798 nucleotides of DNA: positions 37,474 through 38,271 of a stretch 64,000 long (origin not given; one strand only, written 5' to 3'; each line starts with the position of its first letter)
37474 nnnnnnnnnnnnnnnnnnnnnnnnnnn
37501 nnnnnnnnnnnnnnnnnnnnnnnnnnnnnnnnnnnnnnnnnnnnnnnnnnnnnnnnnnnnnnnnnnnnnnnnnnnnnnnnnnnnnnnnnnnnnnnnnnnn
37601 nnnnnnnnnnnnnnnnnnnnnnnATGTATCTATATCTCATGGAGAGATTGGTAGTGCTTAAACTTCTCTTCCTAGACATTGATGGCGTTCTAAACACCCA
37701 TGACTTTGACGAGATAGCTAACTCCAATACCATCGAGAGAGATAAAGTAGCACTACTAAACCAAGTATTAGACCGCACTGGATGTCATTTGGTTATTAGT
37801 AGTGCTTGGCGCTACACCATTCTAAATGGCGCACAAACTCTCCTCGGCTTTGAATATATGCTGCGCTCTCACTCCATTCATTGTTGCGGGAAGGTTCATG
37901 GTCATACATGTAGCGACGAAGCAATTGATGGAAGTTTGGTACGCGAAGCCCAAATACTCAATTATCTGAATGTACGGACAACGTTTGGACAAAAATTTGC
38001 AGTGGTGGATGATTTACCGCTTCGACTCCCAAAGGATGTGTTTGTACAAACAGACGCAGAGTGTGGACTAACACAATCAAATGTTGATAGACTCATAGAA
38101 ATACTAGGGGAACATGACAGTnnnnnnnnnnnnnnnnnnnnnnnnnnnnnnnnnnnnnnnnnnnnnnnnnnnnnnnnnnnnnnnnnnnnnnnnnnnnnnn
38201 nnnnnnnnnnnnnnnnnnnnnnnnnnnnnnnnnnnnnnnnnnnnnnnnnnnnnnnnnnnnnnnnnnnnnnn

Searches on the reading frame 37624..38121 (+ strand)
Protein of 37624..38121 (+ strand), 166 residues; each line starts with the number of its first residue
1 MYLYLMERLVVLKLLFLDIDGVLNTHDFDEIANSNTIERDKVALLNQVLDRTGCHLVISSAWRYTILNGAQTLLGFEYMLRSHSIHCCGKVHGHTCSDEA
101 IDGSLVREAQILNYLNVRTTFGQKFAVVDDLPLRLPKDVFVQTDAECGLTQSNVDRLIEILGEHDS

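Call 69: search_protein_families(library=pfam, proteins=[window:37624-38121:+], max_evalue=0.001)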
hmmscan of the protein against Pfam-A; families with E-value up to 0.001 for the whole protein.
window:37624-38121:+ (166 aa): 1 family
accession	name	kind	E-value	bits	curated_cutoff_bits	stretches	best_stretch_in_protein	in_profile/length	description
PF18143.6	HAD_SAK_2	-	1.5e-18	67.9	27.5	1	14-154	1-139/139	HAD domain in Swiss Army Knife RNA repair proteins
